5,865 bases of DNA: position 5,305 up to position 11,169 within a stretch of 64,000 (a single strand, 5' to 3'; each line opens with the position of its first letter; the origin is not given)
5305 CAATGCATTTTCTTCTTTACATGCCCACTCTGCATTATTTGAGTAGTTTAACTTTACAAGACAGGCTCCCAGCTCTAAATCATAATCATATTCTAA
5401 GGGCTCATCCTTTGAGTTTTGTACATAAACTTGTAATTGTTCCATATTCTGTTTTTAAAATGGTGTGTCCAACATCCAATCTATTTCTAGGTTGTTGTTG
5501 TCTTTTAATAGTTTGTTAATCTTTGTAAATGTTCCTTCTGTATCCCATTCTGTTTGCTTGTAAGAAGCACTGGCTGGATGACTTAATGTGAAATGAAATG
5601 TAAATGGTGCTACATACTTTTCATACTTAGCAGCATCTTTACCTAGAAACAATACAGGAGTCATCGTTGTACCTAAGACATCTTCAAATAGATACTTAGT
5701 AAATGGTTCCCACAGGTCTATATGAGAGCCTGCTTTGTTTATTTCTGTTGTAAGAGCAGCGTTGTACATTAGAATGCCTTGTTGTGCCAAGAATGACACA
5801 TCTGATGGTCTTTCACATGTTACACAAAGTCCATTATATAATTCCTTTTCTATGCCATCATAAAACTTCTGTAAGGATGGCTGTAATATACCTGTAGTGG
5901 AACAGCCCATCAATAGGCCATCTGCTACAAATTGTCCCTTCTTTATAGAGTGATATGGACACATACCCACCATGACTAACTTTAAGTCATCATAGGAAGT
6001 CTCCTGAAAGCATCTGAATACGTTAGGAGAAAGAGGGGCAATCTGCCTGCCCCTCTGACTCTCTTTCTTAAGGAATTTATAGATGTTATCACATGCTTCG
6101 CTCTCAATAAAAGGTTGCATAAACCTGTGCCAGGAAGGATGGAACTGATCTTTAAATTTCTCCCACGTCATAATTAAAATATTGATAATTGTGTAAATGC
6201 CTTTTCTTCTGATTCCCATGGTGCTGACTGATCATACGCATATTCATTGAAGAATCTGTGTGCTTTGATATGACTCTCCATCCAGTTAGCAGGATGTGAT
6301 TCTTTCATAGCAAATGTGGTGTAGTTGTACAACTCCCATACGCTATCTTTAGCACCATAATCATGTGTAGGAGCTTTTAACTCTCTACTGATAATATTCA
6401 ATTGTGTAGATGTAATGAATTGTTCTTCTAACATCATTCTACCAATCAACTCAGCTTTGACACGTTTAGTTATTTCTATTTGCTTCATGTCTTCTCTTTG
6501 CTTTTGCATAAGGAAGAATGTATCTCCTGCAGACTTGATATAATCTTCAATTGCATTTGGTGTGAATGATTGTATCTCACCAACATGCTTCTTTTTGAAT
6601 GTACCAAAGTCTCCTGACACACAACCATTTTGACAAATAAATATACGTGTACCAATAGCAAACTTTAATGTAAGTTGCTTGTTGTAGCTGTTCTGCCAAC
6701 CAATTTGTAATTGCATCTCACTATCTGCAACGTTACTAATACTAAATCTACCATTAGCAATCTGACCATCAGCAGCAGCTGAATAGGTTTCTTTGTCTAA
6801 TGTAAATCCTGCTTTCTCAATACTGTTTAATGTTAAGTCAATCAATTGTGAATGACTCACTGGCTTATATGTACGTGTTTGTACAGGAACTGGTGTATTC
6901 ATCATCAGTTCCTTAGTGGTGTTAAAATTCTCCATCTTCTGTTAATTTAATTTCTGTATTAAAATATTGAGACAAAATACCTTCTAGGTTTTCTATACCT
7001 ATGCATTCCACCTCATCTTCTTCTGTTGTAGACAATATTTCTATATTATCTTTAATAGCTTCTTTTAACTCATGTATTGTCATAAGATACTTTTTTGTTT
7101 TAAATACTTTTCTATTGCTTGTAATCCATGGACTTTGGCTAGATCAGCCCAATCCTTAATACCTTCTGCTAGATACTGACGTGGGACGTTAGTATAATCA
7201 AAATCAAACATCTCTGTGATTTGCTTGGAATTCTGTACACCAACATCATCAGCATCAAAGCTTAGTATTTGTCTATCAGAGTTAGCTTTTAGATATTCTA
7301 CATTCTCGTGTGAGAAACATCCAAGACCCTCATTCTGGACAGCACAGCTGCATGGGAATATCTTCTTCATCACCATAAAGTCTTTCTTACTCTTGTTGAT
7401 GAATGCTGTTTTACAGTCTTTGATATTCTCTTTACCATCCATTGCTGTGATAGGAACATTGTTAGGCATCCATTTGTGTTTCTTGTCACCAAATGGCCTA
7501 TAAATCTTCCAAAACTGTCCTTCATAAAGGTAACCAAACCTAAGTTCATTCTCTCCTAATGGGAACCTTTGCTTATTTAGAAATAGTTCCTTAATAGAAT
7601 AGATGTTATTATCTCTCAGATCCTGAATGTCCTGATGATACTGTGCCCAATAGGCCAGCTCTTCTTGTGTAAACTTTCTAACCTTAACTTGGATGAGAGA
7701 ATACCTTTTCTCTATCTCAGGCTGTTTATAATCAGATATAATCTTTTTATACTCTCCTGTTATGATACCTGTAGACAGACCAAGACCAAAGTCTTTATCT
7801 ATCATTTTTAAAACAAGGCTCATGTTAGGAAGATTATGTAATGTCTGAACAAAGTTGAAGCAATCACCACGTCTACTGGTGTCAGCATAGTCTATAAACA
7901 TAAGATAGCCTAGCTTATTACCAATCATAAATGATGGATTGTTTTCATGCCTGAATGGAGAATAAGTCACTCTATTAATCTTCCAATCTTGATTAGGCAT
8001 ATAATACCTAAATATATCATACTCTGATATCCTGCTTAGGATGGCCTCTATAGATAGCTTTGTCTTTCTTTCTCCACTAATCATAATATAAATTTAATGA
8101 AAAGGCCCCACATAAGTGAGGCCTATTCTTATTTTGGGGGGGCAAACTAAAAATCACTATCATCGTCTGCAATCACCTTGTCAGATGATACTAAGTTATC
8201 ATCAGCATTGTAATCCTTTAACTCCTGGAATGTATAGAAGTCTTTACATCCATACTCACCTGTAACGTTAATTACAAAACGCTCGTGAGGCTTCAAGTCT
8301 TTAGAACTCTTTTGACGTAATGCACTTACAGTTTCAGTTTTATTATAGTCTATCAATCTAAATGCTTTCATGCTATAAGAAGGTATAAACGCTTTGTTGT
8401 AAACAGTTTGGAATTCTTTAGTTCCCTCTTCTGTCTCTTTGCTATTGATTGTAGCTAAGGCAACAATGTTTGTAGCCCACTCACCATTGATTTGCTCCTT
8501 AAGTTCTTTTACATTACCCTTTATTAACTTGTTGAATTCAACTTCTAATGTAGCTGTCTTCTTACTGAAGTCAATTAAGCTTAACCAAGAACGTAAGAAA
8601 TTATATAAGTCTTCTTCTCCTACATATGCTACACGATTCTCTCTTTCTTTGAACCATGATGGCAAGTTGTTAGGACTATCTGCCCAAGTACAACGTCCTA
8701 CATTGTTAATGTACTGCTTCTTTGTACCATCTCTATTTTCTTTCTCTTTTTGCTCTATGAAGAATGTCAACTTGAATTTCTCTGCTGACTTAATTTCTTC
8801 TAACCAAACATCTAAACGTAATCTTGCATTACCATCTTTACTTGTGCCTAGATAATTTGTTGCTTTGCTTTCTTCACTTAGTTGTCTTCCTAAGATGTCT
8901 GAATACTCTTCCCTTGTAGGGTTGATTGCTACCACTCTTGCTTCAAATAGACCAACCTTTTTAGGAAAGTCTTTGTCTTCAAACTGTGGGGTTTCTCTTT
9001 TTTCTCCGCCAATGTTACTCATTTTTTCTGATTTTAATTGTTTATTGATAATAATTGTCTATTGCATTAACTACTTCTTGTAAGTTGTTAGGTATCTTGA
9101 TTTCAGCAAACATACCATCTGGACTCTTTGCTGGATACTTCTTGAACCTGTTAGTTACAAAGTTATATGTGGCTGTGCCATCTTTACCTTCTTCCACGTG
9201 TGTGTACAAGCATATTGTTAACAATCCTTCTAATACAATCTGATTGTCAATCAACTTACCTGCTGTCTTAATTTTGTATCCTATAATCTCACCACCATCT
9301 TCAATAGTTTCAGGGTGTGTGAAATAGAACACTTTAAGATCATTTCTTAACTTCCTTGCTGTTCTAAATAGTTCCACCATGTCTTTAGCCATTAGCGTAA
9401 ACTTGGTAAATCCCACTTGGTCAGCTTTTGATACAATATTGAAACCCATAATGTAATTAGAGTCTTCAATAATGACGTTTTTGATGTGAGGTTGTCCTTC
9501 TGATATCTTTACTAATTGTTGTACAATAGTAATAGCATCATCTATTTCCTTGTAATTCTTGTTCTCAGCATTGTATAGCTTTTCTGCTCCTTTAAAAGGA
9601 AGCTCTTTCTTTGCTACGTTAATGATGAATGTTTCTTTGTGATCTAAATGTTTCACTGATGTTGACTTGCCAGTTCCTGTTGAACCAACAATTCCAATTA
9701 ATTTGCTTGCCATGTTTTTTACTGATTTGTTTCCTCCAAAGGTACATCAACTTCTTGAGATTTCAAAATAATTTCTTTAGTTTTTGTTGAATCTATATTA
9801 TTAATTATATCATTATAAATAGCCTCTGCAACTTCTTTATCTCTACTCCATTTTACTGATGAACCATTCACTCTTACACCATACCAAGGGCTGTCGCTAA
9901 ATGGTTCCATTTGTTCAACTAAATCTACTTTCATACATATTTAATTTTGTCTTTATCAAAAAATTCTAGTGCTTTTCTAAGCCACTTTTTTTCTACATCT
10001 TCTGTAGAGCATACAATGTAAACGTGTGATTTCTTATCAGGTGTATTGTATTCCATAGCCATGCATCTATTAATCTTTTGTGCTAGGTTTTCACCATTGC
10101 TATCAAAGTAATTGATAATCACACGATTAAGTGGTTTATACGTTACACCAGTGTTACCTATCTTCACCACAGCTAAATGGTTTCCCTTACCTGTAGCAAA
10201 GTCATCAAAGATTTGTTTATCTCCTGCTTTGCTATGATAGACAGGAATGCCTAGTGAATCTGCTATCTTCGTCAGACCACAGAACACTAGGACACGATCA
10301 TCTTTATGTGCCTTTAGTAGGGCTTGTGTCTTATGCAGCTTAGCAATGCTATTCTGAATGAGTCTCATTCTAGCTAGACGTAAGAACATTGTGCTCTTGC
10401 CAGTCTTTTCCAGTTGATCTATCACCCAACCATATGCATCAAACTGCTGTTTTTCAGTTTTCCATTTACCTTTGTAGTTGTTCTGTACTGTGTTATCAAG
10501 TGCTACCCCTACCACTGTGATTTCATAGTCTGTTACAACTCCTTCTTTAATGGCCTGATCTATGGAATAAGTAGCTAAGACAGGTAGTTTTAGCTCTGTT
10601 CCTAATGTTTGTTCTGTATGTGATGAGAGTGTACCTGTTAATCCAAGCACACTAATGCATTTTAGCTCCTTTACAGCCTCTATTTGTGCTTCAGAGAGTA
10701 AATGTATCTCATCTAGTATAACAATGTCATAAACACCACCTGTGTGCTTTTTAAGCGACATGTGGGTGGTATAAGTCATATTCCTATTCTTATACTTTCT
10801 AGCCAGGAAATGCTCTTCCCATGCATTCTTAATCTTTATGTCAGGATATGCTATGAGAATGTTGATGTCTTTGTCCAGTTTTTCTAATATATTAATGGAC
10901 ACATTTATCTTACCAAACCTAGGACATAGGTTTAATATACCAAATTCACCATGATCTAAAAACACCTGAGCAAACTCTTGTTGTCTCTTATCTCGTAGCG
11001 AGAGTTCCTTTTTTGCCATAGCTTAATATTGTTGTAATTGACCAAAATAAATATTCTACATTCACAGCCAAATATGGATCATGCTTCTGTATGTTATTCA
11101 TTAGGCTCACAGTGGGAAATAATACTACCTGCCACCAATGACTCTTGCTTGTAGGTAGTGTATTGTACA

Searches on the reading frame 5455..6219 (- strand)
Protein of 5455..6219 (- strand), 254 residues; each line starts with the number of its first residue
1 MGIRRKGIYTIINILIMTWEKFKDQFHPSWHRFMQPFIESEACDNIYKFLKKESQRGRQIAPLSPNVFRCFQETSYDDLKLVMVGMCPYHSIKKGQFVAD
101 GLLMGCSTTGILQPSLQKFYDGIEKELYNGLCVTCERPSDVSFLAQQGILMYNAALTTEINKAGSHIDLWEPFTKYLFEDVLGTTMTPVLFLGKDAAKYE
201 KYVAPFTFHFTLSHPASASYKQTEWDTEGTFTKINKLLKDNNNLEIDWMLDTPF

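Call 32: search_protein_families(library=pfam, proteins=[window:5455-6219:-], max_evalue=0.001)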
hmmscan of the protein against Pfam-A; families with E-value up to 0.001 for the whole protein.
window:5455-6219:- (254 aa): 1 family
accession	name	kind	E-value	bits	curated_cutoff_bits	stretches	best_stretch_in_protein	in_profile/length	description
PF03167.25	UDG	-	0.00015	22.3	24.3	1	78-238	7-140/141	Uracil DNA glycosylase superfamily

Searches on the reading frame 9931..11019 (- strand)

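Call 32: search_protein_families(library=pfam, proteins=[window:9931-11019:-], max_evalue=0.001)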
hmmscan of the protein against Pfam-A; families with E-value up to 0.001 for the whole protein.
window:9931-11019:- (362 aa): 2 families
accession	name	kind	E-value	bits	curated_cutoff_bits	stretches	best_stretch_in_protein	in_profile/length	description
PF00271.37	Helicase_C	-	1.4e-06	29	23.5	1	227-320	2-107/110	Helicase conserved C-terminal domain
PF04851.21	ResIII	-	7.5e-05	23.1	22.5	0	44-132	65-163/164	Type III restriction enzyme, res subunit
